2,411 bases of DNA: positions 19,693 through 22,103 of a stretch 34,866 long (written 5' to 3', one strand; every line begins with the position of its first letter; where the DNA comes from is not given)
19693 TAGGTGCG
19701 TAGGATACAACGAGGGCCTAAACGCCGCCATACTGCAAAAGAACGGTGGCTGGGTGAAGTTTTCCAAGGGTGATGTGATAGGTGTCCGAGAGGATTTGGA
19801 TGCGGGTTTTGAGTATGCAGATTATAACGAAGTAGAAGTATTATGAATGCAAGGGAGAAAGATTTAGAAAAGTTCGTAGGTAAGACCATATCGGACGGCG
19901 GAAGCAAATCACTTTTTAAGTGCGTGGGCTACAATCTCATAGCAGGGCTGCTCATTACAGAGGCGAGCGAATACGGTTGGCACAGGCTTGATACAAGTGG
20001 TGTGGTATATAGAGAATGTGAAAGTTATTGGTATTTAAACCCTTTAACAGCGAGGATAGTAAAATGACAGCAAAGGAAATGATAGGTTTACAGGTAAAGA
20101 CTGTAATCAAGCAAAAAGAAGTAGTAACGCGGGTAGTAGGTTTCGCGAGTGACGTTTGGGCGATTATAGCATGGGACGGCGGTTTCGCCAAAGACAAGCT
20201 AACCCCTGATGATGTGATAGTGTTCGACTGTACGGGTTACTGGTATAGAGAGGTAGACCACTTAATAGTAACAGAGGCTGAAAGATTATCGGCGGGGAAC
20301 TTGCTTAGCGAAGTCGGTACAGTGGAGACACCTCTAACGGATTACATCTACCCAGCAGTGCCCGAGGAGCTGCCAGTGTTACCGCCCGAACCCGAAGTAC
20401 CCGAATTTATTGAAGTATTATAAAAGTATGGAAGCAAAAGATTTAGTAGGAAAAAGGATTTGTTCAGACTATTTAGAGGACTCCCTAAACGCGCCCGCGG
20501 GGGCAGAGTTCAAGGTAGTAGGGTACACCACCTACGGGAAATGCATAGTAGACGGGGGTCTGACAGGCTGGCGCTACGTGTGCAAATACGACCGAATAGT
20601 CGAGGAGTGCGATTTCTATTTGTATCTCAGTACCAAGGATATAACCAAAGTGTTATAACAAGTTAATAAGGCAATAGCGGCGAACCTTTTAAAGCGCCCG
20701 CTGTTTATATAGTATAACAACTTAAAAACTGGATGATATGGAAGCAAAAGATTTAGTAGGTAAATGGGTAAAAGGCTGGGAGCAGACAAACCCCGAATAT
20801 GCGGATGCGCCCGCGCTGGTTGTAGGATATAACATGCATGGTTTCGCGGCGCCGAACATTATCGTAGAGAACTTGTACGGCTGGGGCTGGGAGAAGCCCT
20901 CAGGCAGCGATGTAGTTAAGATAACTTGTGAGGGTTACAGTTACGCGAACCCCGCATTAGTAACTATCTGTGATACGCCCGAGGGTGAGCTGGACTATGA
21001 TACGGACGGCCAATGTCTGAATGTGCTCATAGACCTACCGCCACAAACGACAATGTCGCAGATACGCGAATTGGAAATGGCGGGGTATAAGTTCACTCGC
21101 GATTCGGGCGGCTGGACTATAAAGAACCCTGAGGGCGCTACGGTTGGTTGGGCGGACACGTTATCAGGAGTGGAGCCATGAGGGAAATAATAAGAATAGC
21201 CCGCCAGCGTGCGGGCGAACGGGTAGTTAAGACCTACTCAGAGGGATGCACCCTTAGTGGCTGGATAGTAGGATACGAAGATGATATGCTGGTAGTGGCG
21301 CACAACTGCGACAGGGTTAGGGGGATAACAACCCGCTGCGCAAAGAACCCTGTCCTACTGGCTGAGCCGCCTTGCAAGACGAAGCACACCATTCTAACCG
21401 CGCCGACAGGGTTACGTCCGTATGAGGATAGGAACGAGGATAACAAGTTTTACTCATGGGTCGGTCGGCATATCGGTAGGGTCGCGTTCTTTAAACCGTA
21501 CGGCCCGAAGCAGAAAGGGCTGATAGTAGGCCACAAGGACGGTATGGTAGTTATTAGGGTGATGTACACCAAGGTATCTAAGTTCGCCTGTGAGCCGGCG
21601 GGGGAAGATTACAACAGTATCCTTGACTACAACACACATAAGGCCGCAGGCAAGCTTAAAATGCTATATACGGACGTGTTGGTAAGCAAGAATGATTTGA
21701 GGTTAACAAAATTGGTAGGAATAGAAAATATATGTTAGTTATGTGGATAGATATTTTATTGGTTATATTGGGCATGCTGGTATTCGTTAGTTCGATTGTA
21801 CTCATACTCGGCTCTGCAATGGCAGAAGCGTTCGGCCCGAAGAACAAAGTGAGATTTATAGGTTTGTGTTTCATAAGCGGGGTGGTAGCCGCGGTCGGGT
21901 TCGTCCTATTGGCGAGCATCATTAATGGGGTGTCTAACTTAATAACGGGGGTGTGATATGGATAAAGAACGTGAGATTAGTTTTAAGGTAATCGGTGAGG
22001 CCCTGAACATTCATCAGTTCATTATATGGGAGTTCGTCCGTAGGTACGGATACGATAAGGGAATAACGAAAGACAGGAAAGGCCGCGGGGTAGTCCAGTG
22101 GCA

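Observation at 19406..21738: Tandem array of six genes carrying about eight copies of one unannotated ~60-aa domain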

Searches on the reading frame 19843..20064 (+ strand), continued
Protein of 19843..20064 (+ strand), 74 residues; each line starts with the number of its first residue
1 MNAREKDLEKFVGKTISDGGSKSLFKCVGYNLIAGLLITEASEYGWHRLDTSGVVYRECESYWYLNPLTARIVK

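Call 72: get_annotated_region(hit=H28, flank=6000)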
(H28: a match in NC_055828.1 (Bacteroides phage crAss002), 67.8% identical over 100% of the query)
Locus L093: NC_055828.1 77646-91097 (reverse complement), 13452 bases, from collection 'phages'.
description: Bacteroides phage crAss002, complete genome.
organism: Bacteroides phage crAss002 (NCBI taxid 2709317)
taxonomy: Viruses; Duplodnaviria; Heunggongvirae; Uroviricota; Caudoviricetes; Crassvirales; Intestiviridae; Churivirinae; Jahgtovirus; Jahgtovirus secundus
host: Bacteroides xylanisolvens APCS1/XY; source: human feces; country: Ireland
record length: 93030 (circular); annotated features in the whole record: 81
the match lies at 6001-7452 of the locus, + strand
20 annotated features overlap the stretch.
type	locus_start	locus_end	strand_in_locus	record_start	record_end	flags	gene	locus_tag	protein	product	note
CDS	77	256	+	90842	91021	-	-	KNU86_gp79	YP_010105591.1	hypothetical protein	gp_79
CDS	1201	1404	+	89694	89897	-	-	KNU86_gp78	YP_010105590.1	hypothetical protein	gp_78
CDS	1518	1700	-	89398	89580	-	-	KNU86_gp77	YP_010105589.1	hypothetical protein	gp_77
CDS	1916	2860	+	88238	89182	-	-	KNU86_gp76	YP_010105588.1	hypothetical protein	gp_76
CDS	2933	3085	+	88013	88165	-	-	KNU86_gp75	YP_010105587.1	hypothetical protein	gp_75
CDS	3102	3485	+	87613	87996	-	-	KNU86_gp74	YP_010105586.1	hypothetical protein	gp_74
CDS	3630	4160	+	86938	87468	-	-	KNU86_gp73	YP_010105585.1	hypothetical protein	gp_73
CDS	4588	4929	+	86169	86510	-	-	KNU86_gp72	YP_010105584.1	hypothetical protein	gp_72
CDS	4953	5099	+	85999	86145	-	-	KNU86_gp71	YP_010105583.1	hypothetical protein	gp_71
CDS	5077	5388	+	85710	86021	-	-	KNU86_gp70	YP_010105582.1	30S ribosomal protein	gp_70; 30S ribosomal protein/Zinc ribbon domain; 30S ribosomal protein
CDS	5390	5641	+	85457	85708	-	-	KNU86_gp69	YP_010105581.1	hypothetical protein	gp_69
CDS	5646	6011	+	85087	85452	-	-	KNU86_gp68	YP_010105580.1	hypothetical protein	gp_68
CDS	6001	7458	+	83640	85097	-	-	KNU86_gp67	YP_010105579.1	Dda-like helicase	gp_67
CDS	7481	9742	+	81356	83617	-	-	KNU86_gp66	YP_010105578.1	DNA polymerase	gp_66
CDS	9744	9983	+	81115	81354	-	-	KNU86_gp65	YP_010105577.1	hypothetical protein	gp_65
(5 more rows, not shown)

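Call 75: search_protein_families(library=pfam, proteins=[L093:10216-11679:+, L091:3806-5995:+], max_evalue=0.001)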
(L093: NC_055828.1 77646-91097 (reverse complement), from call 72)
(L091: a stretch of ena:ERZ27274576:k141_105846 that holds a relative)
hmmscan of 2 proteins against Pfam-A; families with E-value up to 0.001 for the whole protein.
L093:10216-11679:+ (488 aa): 0 families

L091:3806-5995:+ (730 aa): 0 families

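Call 84: search_protein_families(library=pfam, proteins=[P0179, P0167, P0150, P0165, P0129], max_evalue=0.01)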
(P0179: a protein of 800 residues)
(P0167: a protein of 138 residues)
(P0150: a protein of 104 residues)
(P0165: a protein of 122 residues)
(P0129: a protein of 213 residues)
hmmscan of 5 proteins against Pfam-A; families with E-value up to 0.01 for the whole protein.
P0179 (800 aa): 8 families
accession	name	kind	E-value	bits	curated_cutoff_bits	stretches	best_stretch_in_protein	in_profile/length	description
PF18998.6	Flg_new_2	-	7.1e-43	144.9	23.6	3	317-381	2-72/73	Divergent InlB B-repeat domain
PF01336.31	tRNA_anti-codon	-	8e-15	55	27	1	689-760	2-75/75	OB-fold nucleic acid binding domain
PF13306.12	LRR_5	-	6.2e-08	33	27.7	1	23-115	12-100/127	BspA type Leucine rich repeat region (6 copies)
PF21515.2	Gp6_2nd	-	1.4e-05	25.2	27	0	527-550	24-47/66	Baseplate wedge protein gp6, domain II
PF25141.1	PGAP1_2nd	-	0.00042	20.6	25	0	197-230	81-114/163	GPI inositol-deacylase beta-sandwich domain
PF24801.1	FNIII-A_GpJ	-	0.00063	20.3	27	0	150-192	59-101/126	Tip attachment protein J,FNIII-A domain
PF13838.12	Clathrin_H_link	-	0.0058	17.1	27.8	0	557-580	12-35/66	Clathrin-H-link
PF15099.11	PIRT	-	0.0074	16.5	30.6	0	628-666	51-89/128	Phosphoinositide-interacting protein family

P0167 (138 aa): 1 family
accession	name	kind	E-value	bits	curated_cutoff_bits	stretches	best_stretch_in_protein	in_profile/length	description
PF13870.11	CCDC113_CCDC96_CC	-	0.0021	18.3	31.6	1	13-59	52-98/177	CCDC113/CCDC96, coiled-coil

P0150 (104 aa): 0 families

P0165 (122 aa): 0 families

P0129 (213 aa): 0 families

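Call 85: search_protein_families(library=phrogs, proteins=[L093:9744-9980:+, L093:9986-10216:+, L089:5777-5995:+, L091:6520-6786:+], max_evalue=0.1)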
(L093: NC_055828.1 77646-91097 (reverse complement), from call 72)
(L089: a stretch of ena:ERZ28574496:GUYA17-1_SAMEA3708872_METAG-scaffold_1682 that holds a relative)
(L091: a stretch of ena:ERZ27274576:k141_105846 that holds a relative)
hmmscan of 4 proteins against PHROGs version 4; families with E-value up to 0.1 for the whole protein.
L093:9744-9980:+ (79 aa): 1 family
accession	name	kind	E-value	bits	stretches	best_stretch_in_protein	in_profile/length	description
phrog_18431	-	unknown function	0.095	12.9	1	6-46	67-107/262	-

L093:9986-10216:+ (77 aa): 1 family
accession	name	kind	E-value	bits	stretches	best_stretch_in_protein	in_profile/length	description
phrog_20592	-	unknown function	0.097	13.9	1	31-77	63-109/117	-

L089:5777-5995:+ (73 aa): 1 family
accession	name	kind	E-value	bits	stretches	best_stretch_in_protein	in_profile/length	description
phrog_8878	-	unknown function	0.047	14.3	1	25-61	15-50/196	-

L091:6520-6786:+ (89 aa): 0 families

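Call 86: search_protein_families(library=ncbifam, proteins=[window:19843-20064:+], max_evalue=1)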
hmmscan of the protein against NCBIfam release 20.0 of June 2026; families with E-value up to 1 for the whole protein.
window:19843-20064:+ (74 aa): 0 families

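Call 87: search_protein_families(library=padloc, proteins=[window:19843-20064:+], max_evalue=1)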
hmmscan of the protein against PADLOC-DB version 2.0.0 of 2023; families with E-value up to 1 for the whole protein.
window:19843-20064:+ (74 aa): 0 families

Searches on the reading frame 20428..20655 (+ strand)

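Call 5: search_protein_families(library=pfam, proteins=[window:20428-20655:+], max_evalue=10)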
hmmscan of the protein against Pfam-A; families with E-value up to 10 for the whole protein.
window:20428-20655:+ (76 aa): 0 families

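Call 6: search_protein_families(library=phrogs, proteins=[window:20428-20655:+], max_evalue=10)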
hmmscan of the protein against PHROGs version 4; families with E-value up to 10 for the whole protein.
window:20428-20655:+ (76 aa): 2 families
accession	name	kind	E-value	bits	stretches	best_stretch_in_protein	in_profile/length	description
phrog_11014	-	unknown function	0.0068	17.7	1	6-52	52-101/123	-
phrog_36842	-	unknown function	0.26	12.3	1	54-67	6-19/41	-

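Call 86: search_protein_families(library=ncbifam, proteins=[window:20428-20655:+], max_evalue=1)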
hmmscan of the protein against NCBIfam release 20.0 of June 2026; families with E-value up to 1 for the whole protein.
window:20428-20655:+ (76 aa): 1 family
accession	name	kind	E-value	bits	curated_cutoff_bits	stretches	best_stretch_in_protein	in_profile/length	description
TIGR04188.1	methyltr_grsp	subfamily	0.012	15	380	1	6-62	129-183/363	ATP-grasp peptide maturase system methyltransferase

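Call 87: search_protein_families(library=padloc, proteins=[window:20428-20655:+], max_evalue=1)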
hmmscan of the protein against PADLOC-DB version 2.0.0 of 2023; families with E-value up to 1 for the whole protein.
window:20428-20655:+ (76 aa): 0 families

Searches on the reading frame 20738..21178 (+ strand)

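Call 5: search_protein_families(library=pfam, proteins=[window:20738-21178:+], max_evalue=10)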
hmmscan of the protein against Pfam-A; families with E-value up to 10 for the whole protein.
window:20738-21178:+ (147 aa): 1 family
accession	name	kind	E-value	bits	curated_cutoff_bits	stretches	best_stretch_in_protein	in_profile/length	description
PF06141.17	Phage_tail_U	-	0.12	13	25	1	79-123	72-114/130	Phage minor tail protein U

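Call 6: search_protein_families(library=phrogs, proteins=[window:20738-21178:+], max_evalue=10)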
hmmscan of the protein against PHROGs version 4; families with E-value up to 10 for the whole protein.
window:20738-21178:+ (147 aa): 0 families

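Call 86: search_protein_families(library=ncbifam, proteins=[window:20738-21178:+], max_evalue=1)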
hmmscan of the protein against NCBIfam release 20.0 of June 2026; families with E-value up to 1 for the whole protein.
window:20738-21178:+ (147 aa): 0 families

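Call 87: search_protein_families(library=padloc, proteins=[window:20738-21178:+], max_evalue=1)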
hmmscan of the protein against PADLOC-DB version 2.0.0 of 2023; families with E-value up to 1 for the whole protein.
window:20738-21178:+ (147 aa): 0 families

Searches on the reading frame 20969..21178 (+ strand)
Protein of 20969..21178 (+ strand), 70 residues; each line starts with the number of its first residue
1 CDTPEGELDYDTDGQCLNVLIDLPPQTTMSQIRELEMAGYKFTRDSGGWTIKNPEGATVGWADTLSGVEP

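Call 54: search_solved_structures(query=A3, max_evalue=10, show_alignments=2)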
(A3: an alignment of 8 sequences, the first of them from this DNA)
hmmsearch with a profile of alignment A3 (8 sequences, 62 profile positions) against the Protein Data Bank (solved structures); distinct sequences matched with E-value up to 10: 8.
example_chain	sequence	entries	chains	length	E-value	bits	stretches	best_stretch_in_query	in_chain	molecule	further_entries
1l7o_A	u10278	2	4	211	0.28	14.2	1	15-53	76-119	PHOSPHOSERINE PHOSPHATASE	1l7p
1f5s_A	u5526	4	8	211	0.28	14.2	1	15-53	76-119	PHOSPHOSERINE PHOSPHATASE (PSP) | Phosphoserine Phosphatase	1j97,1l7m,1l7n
1ohq_A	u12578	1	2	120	0.44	13.6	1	29-58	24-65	IMMUNOGLOBULIN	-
7obf_A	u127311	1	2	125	0.47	13.5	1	29-58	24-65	HEL4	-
3ez9_A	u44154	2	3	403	0.52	13.3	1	20-42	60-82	ParA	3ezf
9sgv_A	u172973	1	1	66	0.69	12.9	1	14-38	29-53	Ap3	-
4pgj_A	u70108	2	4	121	0.88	12.6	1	29-58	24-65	Human heavy chain domain antibody | Human VH domain antibody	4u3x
7jkb_A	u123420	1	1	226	1.3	12.1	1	29-58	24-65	Anti-lysozyme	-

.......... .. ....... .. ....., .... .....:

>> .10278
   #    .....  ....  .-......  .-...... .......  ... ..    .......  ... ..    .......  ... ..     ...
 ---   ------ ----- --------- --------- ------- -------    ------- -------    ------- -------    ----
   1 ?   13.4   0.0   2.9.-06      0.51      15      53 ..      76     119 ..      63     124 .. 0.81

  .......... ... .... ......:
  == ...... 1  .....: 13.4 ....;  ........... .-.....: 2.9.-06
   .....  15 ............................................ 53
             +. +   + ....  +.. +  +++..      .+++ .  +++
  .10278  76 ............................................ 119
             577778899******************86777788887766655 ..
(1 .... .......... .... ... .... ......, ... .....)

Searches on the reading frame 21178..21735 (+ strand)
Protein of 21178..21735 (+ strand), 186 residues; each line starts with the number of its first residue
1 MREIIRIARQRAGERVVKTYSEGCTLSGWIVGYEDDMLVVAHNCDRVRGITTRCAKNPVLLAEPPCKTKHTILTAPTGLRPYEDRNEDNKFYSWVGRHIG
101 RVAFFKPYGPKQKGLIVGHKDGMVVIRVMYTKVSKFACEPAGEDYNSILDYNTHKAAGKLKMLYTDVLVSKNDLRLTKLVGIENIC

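Call 5: search_protein_families(library=pfam, proteins=[window:21178-21735:+], max_evalue=10)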
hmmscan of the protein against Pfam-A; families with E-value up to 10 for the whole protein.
window:21178-21735:+ (186 aa): 1 family
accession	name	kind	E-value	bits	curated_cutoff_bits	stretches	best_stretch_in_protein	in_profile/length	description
PF13392.12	HNH_3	-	0.22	11.6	24.8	1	101-122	5-26/46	HNH endonuclease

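Call 6: search_protein_families(library=phrogs, proteins=[window:21178-21735:+], max_evalue=10)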
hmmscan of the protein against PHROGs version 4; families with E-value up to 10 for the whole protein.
window:21178-21735:+ (186 aa): 0 families

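Call 25: find_homologous_proteins(query=window:21178-21735:+, max_evalue=0.001)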
Query window:21178-21735:+ (186 aa): 2 proteins with E <= 0.001 among 36 candidates.
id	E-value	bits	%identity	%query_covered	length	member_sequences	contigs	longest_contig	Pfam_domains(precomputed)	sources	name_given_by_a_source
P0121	2.3e-117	407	95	100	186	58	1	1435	-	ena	-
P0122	1.1e-106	372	87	100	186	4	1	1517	-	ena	-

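Call 26: search_dna_similar(query=window:21178-21735:+, collection=phages, mode=protein, max_evalue=0.001, max_rows=40)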
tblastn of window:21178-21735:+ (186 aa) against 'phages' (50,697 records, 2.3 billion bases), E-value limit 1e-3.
Records with a match: 1; places in all: 1; records where one place covers at least 80% of the query: 1.
Best place of each record, by identity: <60% 1.
By first word of the organism name: Bacteroides 1.
By host as written in the record: Bacteroides salyersiae BSC162 1.
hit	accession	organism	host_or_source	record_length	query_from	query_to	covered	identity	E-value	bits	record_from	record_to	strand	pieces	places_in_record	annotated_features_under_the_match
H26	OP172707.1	Bacteroides phage BS162P3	Bacteroides salyersiae BSC162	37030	1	185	99%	42.8%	8e-33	129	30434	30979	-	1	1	hypothetical protein (x2)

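Call 55: search_solved_structures(query=window:21178-21735:+, max_evalue=10, show_alignments=1)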
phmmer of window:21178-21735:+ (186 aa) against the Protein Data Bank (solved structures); distinct sequences matched with E-value up to 10: 0.

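Call 58: find_homologous_proteins(query=A4, max_evalue=0.01)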
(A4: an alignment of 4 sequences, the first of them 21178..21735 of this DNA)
Query A4 (4 sequences) (186 aa, profile of the alignment): 14 proteins with E <= 0.01 among 1507 candidates.
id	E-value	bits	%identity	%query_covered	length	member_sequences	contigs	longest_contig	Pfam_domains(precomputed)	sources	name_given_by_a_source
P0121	1.2e-110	385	95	100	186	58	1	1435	-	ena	-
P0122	3.9e-109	380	87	100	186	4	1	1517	-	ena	-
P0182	6.5e-85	301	42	99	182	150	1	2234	-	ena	-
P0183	2.4e-84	300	44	99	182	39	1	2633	-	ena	-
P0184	9.0e-84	298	44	99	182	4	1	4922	-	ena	-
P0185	4.8e-83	295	45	99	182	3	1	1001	-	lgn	-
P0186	4.5e-82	292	43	99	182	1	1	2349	-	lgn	-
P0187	7.2e-82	292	43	99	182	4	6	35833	-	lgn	-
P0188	8.1e-81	288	43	99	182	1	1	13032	-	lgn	-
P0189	8.9e-81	288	43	99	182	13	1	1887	-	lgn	-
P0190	1.9e-80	287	42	99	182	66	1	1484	-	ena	-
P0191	3.4e-79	283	44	99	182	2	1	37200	-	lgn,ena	-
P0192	1.4e-73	265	41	99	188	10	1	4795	-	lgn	-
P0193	2.3e-33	133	39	49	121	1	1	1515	-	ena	-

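Call 65: predict_structure(alignment_id=A5)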
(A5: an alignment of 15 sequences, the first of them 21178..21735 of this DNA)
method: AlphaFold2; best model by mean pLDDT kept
length: 186 residues; sequences in the alignment: 15
mean_pLDDT: 45.2   pTM: 0.47
mean pLDDT of the five models: 45.2, 43.8, 38.9, 38.6, 35.9
residues with pLDDT >= 90: 0; 70-90: 19; 50-70: 46; < 50: 121
segments of 3 or more residues with pLDDT < 50: 1-9, 11-13, 18-28, 31-81, 107-110, 130-163, 178-186
pLDDT, mean of each block of 10 residues (from residue 1): 44 50 44 46 32 24 25 32 63 71 55 64 66 31 29 29 57 60 31
secondary structure, 60 per line:
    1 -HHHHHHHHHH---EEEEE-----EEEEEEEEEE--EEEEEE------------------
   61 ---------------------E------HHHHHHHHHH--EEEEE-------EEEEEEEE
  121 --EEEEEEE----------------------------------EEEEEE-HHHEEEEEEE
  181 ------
elements in order: H2-11 E15-19 E25-34 E37-42 H89-98 E101-105 E113-120 E123-129 E164-169 E174-180

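Call 86: search_protein_families(library=ncbifam, proteins=[window:21178-21735:+], max_evalue=1)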
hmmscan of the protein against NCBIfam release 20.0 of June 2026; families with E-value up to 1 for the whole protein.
window:21178-21735:+ (186 aa): 0 families

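Call 87: search_protein_families(library=padloc, proteins=[window:21178-21735:+], max_evalue=1)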
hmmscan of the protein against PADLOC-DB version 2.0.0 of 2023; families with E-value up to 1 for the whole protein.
window:21178-21735:+ (186 aa): 0 families

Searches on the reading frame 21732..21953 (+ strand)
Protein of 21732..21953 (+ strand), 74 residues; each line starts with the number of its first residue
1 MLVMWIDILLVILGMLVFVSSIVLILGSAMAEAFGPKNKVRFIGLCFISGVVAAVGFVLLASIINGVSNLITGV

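Call 45: search_protein_families(library=phrogs, proteins=[window:21732-21953:+], max_evalue=0.001)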
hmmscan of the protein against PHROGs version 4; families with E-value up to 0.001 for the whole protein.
window:21732-21953:+ (74 aa): 0 families

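Call 75: search_protein_families(library=pfam, proteins=[window:21741-21953:+], max_evalue=0.001)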
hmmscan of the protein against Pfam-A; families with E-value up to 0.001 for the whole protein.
window:21741-21953:+ (71 aa): 0 families
